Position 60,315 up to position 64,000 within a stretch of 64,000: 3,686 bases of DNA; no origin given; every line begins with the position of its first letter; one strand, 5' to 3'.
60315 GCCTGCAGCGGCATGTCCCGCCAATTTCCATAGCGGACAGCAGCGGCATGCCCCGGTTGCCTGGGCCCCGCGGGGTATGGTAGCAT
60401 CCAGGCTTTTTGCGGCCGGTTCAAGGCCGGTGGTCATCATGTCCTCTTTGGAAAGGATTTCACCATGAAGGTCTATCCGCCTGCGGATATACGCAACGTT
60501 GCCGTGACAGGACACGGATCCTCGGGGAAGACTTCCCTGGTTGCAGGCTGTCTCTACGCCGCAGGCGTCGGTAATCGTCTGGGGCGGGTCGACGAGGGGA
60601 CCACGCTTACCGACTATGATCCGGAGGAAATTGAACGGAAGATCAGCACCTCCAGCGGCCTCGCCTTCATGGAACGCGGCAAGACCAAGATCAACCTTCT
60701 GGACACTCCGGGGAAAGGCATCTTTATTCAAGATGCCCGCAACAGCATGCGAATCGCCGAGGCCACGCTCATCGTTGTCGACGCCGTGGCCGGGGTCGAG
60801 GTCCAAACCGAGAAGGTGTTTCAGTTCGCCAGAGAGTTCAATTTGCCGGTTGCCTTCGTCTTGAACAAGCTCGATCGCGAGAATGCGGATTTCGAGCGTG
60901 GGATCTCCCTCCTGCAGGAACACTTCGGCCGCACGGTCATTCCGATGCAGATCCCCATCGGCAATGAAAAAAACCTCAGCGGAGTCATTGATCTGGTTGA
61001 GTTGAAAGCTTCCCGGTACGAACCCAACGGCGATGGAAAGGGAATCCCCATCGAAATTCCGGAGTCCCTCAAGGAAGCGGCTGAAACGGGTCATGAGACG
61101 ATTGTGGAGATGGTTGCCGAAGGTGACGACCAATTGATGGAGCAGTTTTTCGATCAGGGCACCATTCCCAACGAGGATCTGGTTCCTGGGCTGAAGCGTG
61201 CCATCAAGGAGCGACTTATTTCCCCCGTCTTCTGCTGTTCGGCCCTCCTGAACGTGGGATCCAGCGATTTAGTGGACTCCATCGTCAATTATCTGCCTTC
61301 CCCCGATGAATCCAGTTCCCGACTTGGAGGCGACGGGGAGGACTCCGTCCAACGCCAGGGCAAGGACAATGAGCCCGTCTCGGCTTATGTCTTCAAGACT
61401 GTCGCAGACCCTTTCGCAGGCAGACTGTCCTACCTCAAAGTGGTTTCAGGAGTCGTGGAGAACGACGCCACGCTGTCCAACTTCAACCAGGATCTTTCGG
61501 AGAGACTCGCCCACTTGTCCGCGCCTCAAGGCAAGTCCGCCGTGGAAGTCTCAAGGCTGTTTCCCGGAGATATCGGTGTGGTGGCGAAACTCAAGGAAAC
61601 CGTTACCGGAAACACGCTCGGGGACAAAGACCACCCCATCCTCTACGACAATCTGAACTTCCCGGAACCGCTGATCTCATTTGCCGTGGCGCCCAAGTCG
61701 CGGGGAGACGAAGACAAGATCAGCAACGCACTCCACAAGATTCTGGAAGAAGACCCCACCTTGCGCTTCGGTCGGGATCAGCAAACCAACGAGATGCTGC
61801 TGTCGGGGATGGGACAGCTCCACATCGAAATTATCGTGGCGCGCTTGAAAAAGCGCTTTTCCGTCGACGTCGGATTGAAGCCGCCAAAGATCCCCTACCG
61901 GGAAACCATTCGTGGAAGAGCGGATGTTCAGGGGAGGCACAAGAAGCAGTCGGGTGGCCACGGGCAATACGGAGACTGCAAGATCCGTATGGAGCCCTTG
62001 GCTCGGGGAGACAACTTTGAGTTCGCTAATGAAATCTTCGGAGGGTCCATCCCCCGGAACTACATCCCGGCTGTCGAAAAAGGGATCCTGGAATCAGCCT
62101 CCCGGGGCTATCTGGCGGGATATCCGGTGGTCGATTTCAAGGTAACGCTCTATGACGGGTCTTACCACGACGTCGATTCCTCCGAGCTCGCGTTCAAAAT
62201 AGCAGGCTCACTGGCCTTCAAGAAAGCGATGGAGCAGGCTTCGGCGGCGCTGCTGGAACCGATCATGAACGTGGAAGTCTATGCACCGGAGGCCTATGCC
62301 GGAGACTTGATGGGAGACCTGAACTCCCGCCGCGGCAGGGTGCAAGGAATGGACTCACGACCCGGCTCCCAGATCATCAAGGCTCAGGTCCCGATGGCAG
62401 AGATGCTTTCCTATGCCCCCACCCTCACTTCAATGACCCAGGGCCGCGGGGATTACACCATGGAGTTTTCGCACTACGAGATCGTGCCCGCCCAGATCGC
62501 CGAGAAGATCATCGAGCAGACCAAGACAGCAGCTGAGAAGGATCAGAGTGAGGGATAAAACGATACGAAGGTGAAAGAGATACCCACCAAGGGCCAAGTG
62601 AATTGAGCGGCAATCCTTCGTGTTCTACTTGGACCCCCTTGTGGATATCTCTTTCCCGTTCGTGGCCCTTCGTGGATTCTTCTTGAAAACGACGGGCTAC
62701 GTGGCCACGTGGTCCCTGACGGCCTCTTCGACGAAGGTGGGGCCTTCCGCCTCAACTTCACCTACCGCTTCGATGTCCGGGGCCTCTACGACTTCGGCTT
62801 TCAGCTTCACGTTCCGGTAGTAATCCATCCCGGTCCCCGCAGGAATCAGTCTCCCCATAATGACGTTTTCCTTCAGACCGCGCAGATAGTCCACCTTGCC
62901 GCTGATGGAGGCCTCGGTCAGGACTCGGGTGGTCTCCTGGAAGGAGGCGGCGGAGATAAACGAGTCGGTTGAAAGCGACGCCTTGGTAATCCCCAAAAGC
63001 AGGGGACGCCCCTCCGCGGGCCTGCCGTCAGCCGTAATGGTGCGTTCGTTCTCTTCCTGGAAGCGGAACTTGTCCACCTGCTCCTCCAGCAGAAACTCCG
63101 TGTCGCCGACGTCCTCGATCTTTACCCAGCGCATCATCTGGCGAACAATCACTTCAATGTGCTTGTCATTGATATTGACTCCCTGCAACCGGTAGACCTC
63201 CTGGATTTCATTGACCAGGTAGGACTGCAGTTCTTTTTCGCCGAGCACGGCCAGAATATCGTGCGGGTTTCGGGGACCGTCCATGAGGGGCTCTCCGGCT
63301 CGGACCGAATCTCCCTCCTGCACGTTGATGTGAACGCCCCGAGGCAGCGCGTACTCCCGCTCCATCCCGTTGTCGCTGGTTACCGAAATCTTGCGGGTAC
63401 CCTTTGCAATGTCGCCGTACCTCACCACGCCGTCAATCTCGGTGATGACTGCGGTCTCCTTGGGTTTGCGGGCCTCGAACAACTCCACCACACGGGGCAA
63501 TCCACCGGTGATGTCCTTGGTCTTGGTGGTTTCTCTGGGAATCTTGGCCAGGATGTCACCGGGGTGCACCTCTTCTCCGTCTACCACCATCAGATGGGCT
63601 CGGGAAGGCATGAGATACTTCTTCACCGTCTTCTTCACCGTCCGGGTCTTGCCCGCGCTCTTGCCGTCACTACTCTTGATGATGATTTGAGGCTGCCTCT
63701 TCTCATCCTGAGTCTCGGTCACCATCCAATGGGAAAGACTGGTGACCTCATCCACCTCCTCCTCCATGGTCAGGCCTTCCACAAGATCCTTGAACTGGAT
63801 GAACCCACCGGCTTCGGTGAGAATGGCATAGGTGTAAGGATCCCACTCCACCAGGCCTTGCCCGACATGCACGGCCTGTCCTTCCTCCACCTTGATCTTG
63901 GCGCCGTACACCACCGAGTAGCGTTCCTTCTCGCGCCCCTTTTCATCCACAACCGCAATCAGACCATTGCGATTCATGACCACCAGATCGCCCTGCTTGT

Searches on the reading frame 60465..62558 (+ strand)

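Call 19: search_protein_families(library=pfam, proteins=[window:60465-62558:+], max_evalue=0.001)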
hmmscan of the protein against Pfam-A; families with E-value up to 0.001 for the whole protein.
window:60465-62558:+ (697 aa): 7 families
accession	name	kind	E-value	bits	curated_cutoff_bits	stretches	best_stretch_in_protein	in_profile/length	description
PF03764.24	EFG_IV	-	1.5e-44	151.1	24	1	474-593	1-121/121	Elongation factor G, domain IV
PF00009.33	GTP_EFTU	-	8.3e-36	123.8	26.5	1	8-279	2-188/188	Elongation factor Tu GTP binding domain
PF14492.12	EFG_III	-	4.1e-31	107.3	27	1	399-472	1-74/75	Elongation Factor G, domain III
PF00679.30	EFG_C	-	2.1e-29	101.8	27.9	1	596-681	2-88/89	Elongation factor G C-terminus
PF22042.2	EF-G_D2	-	7e-10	39.3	27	1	304-385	1-81/84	Elongation factor G domain 2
PF16658.11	RF3_C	-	2.7e-05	24.4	40.1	1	409-484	16-91/132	Class II release factor RF3, C-terminal domain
PF01926.29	MMR_HSR1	-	8.4e-05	23.1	21.9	1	12-135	2-113/113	50S ribosome-binding GTPase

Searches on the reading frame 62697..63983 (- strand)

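Call 19: search_protein_families(library=pfam, proteins=[window:62697-63983:-], max_evalue=0.001)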
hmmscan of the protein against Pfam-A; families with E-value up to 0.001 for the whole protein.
window:62697-63983:- (428 aa): 6 families
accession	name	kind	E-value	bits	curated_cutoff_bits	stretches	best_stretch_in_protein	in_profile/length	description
PF04998.22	RNA_pol_Rpb1_5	-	1.2e-20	74.6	28.5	1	4-339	123-266/267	RNA polymerase Rpb1, domain 5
PF01333.25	Apocytochr_F_C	-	1.4e-06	28.8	30.4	0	191-237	18-64/118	Apocytochrome F, C-terminal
PF13533.13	Biotin_lipoyl_2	-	6.6e-06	26.3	29.8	0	133-148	16-31/32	Biotin-lipoyl like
PF21668.3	RPOC_hybrid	-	1.2e-05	25.5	27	0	179-236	10-69/102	DNA-directed RNA polymerase subunit beta', hybrid domain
PF01551.29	Peptidase_M23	-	0.00023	21.7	28.7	0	173-233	10-69/96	Peptidase family M23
PF00364.28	Biotin_lipoyl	-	0.00025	21.3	22.1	0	217-234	17-34/73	Biotin-requiring enzyme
